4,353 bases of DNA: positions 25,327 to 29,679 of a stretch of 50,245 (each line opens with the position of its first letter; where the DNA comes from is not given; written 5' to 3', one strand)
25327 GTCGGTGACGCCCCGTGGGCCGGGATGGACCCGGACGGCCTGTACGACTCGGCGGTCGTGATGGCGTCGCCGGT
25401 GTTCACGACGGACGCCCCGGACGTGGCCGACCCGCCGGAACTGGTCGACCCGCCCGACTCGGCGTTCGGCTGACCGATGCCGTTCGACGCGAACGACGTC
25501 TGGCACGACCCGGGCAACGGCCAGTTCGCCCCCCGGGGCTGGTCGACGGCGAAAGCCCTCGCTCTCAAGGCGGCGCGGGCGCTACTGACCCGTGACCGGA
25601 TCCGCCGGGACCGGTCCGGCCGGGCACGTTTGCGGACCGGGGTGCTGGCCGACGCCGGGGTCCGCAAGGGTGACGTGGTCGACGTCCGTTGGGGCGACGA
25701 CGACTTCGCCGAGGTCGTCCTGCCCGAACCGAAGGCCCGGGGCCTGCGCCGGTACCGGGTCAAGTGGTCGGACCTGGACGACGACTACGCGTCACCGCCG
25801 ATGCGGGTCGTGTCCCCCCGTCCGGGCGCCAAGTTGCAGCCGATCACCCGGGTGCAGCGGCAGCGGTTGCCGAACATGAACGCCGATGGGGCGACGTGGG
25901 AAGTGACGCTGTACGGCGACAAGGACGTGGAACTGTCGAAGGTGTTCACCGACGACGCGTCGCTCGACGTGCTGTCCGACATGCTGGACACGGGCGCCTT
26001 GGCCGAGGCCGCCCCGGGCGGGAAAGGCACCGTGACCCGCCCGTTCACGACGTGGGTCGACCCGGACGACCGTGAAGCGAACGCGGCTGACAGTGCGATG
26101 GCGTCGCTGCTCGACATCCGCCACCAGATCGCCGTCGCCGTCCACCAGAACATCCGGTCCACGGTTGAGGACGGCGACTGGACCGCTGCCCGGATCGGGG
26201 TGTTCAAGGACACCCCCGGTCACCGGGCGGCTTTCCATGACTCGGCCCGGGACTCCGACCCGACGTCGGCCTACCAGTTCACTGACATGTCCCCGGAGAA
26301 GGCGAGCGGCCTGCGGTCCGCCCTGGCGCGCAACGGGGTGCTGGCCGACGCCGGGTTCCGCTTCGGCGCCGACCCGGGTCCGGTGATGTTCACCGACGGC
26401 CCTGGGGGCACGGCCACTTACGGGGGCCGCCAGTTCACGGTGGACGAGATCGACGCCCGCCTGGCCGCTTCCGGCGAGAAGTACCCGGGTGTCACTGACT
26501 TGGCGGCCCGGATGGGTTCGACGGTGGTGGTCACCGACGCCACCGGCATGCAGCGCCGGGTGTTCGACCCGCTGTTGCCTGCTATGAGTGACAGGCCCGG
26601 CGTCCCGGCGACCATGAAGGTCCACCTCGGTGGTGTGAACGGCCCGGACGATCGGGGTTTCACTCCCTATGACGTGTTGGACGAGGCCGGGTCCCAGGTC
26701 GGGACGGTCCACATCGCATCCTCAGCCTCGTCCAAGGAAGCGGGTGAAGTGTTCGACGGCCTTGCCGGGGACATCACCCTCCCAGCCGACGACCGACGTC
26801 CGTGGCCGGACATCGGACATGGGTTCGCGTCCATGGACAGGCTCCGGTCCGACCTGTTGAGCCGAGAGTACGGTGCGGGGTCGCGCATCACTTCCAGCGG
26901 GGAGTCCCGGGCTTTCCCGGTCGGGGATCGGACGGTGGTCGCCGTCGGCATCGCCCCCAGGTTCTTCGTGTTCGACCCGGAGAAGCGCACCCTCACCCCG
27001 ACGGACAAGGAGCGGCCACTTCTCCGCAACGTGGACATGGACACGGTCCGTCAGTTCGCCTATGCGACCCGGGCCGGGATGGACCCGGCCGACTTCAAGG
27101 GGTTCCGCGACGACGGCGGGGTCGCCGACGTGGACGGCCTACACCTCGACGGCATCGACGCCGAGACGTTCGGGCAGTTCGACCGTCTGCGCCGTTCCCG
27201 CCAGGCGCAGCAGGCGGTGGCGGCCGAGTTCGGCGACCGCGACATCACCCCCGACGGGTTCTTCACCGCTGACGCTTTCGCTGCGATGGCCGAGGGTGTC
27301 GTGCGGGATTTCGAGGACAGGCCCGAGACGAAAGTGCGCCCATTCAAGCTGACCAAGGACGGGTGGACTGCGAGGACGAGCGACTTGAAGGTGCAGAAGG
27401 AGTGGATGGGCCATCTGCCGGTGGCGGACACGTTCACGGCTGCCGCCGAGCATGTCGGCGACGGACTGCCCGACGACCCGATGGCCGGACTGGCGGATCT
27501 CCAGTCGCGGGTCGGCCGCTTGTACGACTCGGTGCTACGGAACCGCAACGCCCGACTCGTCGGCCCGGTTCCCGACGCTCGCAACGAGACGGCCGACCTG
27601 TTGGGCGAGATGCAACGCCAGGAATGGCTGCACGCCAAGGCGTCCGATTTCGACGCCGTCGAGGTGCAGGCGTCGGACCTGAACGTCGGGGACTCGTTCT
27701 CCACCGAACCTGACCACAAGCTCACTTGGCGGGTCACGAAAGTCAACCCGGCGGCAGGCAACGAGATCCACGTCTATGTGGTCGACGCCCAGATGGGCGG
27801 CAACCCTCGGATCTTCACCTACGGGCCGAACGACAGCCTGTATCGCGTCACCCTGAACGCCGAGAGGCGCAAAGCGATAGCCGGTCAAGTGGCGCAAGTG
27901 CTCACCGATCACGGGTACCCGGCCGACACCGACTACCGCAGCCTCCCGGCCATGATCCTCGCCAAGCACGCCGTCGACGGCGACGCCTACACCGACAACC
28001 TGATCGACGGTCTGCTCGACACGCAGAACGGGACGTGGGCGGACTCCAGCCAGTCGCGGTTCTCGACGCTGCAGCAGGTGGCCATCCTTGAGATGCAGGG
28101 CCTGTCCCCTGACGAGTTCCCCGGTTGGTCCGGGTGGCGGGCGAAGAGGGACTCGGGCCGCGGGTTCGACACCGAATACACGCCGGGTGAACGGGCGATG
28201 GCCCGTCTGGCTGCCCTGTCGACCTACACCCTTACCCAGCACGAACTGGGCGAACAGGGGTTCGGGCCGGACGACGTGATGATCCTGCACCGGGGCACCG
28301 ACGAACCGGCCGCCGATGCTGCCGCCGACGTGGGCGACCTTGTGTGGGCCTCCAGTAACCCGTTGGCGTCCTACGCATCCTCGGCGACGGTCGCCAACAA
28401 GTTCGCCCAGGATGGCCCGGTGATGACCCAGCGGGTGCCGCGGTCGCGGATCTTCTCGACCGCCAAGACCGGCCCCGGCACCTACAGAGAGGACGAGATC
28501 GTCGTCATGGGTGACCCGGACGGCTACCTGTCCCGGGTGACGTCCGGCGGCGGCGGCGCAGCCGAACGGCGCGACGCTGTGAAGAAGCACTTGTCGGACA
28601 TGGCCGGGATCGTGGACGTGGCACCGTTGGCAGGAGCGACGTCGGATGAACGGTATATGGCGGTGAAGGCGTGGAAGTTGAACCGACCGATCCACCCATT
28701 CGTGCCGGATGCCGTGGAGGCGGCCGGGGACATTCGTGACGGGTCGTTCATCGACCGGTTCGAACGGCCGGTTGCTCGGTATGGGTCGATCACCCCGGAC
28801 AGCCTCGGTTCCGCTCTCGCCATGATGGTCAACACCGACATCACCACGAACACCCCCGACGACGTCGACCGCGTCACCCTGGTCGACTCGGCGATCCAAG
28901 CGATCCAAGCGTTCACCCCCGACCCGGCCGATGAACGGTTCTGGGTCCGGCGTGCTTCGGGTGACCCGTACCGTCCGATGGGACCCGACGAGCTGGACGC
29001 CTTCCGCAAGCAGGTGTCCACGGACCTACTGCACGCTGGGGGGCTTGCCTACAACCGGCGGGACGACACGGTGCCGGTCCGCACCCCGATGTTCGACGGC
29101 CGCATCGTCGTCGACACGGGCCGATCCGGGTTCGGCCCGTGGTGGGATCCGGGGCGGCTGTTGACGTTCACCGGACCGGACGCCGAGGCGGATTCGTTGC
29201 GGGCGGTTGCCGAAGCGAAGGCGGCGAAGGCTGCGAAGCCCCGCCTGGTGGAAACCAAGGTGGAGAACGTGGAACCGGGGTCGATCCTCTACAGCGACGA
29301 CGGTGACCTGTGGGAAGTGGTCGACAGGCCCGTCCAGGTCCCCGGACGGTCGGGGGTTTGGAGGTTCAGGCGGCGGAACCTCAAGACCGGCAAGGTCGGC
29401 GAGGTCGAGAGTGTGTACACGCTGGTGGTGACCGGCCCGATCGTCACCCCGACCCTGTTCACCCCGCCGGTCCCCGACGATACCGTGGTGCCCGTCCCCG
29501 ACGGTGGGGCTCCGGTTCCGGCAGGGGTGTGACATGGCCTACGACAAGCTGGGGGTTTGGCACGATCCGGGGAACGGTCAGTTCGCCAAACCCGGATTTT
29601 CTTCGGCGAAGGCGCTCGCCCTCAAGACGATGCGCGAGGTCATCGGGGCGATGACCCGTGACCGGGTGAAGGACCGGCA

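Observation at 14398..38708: A 24-kb cassette of giant multi-enzyme, polyvalent-type proteins between portal and capsid genes: a candidate virion-delivered effector arsenal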

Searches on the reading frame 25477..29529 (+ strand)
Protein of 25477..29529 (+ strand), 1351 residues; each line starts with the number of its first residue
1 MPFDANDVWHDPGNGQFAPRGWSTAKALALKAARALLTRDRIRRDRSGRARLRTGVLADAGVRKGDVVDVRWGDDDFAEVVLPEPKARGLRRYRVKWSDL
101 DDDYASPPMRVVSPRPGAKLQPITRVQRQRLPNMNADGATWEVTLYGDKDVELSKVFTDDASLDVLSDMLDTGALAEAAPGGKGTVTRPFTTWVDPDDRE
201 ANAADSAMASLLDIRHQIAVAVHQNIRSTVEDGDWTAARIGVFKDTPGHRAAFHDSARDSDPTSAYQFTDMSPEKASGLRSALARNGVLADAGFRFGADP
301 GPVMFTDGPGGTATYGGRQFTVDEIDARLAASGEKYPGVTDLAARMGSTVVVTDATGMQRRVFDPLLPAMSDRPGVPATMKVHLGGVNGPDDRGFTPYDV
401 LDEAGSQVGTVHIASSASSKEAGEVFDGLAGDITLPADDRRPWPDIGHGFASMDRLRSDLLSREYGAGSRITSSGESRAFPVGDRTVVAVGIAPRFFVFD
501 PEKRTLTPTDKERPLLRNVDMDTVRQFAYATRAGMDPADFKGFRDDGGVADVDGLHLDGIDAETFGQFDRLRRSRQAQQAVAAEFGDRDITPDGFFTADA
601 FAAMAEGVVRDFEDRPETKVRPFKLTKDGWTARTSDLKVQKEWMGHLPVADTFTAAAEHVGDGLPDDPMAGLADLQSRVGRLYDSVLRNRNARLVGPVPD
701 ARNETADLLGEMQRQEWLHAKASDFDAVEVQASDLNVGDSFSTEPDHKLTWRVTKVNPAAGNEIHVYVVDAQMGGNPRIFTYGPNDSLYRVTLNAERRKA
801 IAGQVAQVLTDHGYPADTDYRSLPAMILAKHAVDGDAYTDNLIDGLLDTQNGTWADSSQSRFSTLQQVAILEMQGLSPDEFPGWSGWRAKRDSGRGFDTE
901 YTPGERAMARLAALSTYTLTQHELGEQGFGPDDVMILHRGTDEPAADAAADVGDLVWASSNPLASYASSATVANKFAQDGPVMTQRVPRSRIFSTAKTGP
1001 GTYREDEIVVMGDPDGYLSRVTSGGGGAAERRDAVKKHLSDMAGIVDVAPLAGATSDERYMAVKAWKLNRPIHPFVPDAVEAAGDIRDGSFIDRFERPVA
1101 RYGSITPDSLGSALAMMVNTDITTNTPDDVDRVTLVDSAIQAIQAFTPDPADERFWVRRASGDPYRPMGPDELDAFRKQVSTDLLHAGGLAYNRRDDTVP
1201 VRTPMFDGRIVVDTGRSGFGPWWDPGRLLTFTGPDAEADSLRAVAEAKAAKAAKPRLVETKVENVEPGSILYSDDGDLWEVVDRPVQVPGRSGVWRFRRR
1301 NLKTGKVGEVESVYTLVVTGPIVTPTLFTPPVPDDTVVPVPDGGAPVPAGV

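Call 4: search_protein_families(library=pfam, proteins=[window:25477-29529:+], max_evalue=0.01)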
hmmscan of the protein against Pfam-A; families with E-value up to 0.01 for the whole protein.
window:25477-29529:+ (1351 aa): 0 families

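Call 5: search_protein_families(library=phrogs, proteins=[window:25477-29529:+], max_evalue=0.001)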
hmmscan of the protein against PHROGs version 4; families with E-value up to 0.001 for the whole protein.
window:25477-29529:+ (1351 aa): 0 families

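Call 14: search_solved_structures(query=window:25477-29529:+, max_evalue=1)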
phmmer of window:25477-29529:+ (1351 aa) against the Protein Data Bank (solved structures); distinct sequences matched with E-value up to 1: 0.

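Call 26: search_dna_similar(query=window:25477-29529:+, collection=phages, mode=protein, max_rows=30, max_evalue=0.001)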
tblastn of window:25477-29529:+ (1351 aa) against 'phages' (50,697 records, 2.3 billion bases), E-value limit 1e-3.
No match.

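Call 40: find_homologous_proteins(query=window:25477-29529:+, max_evalue=0.001)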
Query window:25477-29529:+ (1351 aa): 4 proteins with E <= 0.001 among 8000 candidates.
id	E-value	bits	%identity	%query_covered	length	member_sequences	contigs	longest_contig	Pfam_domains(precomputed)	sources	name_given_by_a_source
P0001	0.0e+0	3066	100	100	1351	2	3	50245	-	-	-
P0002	0.0e+0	2996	98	100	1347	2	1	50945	-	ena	-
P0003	0.0e+0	2854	93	100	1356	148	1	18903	-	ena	-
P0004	2.0e-71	260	45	17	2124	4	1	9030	-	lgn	-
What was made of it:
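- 25477..29532 (+): G3, 1351 aa. N-terminal 'handle' with motif B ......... (aa 1-106); a conserved mid region (aa ~500-700); a DraT-like R-S-ExE ADP-ribosyltransferase domain (aa 834-1068); C-terminal ~280 aa of unknown role. No homologue outside the lineage in the word-seeded search (call 40).
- Tried and rejected: The word-seeded homologue search with full-length G3 found only its own lineage (call 40).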

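Call 58: search_protein_families(library=ncbifam, proteins=[window:25477-29529:+], max_evalue=0.05)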
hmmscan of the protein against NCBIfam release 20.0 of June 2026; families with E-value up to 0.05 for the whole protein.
window:25477-29529:+ (1351 aa): 0 families

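Call 66: find_related_loci(query=A4, collection=viral_contigs, flank=10000)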
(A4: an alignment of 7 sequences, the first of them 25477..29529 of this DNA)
Query A4 (1351 aa) in viral_contigs; peptide patterns used: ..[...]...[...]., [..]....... (x = any residue, [..] = any of these).
23 stretches matched a pattern; 1 encode a relative of the query (tblastn E <= 1e-3); 1 distinct loci.
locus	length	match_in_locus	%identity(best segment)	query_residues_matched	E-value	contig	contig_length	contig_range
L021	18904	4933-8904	33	1-1056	1e-58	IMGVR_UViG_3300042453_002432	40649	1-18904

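Call 70: search_protein_families(library=phrogs, proteins=[L021:7-2013:+, L021:2245-4926:+, L021:4933-10503:+, L021:10783-12318:+, L021:12443-15877:+, L021:15928-16617:+, L021:16509-17663:+], max_evalue=0.001)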
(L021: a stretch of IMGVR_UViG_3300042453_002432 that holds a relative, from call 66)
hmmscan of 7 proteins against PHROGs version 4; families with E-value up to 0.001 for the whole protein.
L021:7-2013:+ (669 aa): 3 families
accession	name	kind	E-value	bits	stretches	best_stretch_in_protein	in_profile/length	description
phrog_33618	-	unknown function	5.3e-14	53.2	1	498-602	250-352/386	-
phrog_8561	-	unknown function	1.5e-08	34.9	1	503-619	350-459/497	-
phrog_20397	-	unknown function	6.9e-08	32.6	1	527-598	329-397/589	-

L021:2245-4926:+ (894 aa): 4 families
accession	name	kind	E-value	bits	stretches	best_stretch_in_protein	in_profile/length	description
phrog_21470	-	unknown function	5e-22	79.3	1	52-292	219-459/500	-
phrog_859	-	head and packaging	7.4e-22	78.7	1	54-274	554-764/807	portal protein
phrog_29860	-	head and packaging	5.6e-16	59.7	1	80-229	37-181/405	virion structural protein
phrog_2859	-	unknown function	2.5e-14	53.2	1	767-874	354-459/740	-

L021:4933-10503:+ (1857 aa): 0 families

L021:10783-12318:+ (512 aa): 0 families

L021:12443-15877:+ (1145 aa): 1 family
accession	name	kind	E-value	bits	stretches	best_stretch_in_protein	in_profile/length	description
phrog_3170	-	unknown function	5.2e-17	63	1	886-1039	107-252/433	-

L021:15928-16617:+ (230 aa): 2 families
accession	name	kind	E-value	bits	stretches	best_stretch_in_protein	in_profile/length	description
phrog_4974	-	unknown function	1.1e-08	36.2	1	51-80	8-37/62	-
phrog_20929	-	unknown function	2.7e-06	29.1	1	41-111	9-79/121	-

L021:16509-17663:+ (385 aa): 1 family
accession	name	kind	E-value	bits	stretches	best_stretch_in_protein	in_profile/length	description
phrog_2859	-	unknown function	3.1e-25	89.2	1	47-147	164-266/740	-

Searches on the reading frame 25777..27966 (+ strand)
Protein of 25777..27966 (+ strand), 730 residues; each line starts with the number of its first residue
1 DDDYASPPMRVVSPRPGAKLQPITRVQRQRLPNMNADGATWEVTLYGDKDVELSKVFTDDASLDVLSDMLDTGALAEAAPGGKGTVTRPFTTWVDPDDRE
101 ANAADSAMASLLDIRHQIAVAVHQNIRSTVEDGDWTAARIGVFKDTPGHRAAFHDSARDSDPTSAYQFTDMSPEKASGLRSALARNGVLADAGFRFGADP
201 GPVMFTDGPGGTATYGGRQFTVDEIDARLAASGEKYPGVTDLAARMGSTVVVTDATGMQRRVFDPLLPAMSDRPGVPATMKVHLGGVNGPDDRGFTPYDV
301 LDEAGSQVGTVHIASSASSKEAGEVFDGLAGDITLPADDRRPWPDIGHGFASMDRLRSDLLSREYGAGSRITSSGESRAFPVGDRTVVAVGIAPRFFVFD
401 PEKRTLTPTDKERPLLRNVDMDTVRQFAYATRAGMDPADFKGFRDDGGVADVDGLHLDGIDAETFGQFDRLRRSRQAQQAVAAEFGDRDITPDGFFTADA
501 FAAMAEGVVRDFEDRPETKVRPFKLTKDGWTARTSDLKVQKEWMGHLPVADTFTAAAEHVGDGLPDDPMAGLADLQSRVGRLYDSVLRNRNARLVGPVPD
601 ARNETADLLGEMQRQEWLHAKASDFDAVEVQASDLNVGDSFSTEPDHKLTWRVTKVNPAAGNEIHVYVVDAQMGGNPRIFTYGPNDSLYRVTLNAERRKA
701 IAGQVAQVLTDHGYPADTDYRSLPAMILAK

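Call 104: search_protein_families(library=phrogs, proteins=[window:25777-27966:+], max_evalue=1)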
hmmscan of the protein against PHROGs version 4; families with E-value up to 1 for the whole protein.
window:25777-27966:+ (730 aa): 1 family
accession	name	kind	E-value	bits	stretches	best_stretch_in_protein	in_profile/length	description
phrog_1610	-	unknown function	0.21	13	0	210-228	18-36/69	-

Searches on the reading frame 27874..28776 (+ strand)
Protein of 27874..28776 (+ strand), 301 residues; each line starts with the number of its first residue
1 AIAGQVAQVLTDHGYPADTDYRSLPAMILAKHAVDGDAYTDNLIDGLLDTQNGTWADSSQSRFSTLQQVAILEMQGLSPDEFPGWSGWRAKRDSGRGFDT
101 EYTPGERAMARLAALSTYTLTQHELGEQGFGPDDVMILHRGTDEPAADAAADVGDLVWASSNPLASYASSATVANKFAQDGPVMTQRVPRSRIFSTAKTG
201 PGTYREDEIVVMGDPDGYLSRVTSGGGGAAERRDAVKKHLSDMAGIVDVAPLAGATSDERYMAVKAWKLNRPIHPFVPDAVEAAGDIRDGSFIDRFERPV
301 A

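Call 42: search_protein_families(library=pfam, proteins=[window:27874-28776:+], max_evalue=5)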
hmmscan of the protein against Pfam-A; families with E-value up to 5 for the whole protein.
window:27874-28776:+ (301 aa): 0 families

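Call 50: search_solved_structures(query=A1, max_evalue=10, show_alignments=3)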
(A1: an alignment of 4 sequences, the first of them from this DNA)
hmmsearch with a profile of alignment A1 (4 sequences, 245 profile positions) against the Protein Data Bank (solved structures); distinct sequences matched with E-value up to 10: 1.
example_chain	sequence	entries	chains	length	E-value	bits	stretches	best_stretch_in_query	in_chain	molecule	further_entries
9wav_A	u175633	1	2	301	0.34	13.7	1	110-181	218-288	Munia coronavirus HKU13 Main Proteinase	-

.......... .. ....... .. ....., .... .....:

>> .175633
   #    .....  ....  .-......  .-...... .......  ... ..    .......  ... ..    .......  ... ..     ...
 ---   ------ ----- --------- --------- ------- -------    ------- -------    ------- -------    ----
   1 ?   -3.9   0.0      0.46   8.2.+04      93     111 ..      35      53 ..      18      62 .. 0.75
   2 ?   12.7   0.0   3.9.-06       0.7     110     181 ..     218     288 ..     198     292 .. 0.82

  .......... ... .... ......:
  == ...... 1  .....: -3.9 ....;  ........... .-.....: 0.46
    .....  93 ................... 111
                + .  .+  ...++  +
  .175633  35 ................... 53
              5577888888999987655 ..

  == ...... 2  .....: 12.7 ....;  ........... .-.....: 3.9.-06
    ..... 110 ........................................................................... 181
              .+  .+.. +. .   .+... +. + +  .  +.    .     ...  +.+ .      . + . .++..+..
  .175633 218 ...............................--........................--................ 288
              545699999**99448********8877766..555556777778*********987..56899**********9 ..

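Call 59: search_protein_representatives(alignment_id=A2)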
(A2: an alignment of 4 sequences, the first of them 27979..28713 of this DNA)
Query: 4 sequences, 245 profile positions. Proteins with E-value up to 0.001 (for the whole library): 831; up to 1e-10: 84; up to 1e-30: 14. The best 150 are listed.
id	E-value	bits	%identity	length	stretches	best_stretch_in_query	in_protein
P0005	4.5e-142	488.2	-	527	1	1-245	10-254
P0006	6.4e-68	245.4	-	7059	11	19-200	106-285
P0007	1.1e-66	241.3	-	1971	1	2-238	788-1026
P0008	5.0e-61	222.8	-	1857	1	6-206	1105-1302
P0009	5.8e-60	219.3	-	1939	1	1-206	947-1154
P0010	6.7e-54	199.5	-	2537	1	5-213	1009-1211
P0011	3.7e-53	197.0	-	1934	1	4-203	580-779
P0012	7.8e-40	153.4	-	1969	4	75-184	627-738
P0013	1.0e-39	153.0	-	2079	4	86-180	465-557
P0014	3.8e-38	147.9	-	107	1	118-194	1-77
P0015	5.6e-35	137.5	-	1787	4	6-181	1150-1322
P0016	6.7e-35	137.2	-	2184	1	8-199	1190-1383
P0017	2.4e-34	135.4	-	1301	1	6-204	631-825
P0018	1.5e-31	126.3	-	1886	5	64-179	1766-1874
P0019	9.9e-30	120.3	-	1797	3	63-185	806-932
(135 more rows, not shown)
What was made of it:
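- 25477..29532 (+): The exhaustive profile search found 831 representatives (call 59).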

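Call 61: search_protein_families(library=pfam, alignment_id=A3, max_evalue=0.001)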
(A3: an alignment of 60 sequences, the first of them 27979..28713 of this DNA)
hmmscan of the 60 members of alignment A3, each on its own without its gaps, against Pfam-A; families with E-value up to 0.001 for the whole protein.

A. member 1, window:27979-28713:+ (245 aa): 0 families

B. families by the number of members that match (of 60 scanned): 3 families
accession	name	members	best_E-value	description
PF07357.16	DRAT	27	2.4e-11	Dinitrogenase reductase ADP-ribosyltransferase (DRAT)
PF04233.19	Phage_Mu_F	1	2.1e-07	Phage Mu protein F like protein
PF18836.7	B_solenoid_ydck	1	1.5e-06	YdcK Beta solenoid repeat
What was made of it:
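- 25477..29532 (+): 27 of 60 members hit Pfam DRAT (best E = 2.4e-11) and one has Phage_Mu_F (call 61).
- Closest known: MuF-toxin fusions. Same: One member of the G3/G4 ART family carries Phage_Mu_F (call 61).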

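Call 62: search_solved_structures(query=A3, max_evalue=1, show_alignments=2)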
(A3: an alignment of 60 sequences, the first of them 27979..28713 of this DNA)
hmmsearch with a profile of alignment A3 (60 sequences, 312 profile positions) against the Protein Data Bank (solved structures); distinct sequences matched with E-value up to 1: 1.
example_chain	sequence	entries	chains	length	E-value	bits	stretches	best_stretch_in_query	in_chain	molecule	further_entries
3l9t_A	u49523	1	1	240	0.88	12.4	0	28-130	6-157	Putative uncharacterized protein smu.31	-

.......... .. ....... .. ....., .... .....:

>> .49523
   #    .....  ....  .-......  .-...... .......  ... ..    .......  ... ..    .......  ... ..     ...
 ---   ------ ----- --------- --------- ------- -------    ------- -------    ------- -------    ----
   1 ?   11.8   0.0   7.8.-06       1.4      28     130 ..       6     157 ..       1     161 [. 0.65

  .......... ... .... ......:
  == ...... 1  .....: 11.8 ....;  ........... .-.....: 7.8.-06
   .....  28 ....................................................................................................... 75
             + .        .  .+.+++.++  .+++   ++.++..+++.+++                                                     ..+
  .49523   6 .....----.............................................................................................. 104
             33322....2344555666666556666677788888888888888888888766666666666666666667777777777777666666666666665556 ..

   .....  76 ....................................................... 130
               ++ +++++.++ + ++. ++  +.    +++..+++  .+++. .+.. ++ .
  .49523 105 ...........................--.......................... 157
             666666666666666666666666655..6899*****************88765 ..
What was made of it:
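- Tried and rejected: Profiles of the ART region against PDB sequences gave no ART hit (calls 50, 62).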

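Call 63: search_protein_families(library=pfam, proteins=[P0007, P0008, P0009, P0011, P0012], max_evalue=0.001)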
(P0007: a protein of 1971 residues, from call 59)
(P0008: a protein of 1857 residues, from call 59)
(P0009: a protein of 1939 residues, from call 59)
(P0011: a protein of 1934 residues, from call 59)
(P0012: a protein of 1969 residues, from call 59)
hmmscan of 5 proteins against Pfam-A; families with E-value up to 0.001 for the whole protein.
P0007 (1971 aa): 0 families

P0008 (1857 aa): 0 families

P0009 (1939 aa): 1 family
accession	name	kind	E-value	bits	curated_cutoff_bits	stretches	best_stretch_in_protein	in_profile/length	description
PF05119.17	Terminase_4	-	0.00066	20.5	24.7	0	650-709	33-95/98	Phage terminase, small subunit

P0011 (1934 aa): 0 families

P0012 (1969 aa): 2 families
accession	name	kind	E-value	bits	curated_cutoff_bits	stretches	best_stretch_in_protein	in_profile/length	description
PF07357.16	DRAT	-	6.5e-06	26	25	0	636-732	154-249/256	Dinitrogenase reductase ADP-ribosyltransferase (DRAT)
PF09699.15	Paired_CXXCH_1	-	0.00017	21.7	20.6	0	1219-1232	10-23/41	Doubled CXXCH motif (Paired_CXXCH_1)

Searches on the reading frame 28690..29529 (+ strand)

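Call 104: search_protein_families(library=phrogs, proteins=[window:28690-29529:+], max_evalue=1)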
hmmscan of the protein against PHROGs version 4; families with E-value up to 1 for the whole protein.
window:28690-29529:+ (280 aa): 1 family
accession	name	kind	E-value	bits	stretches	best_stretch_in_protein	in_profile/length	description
phrog_36704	-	unknown function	0.27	12.6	1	187-237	33-84/101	-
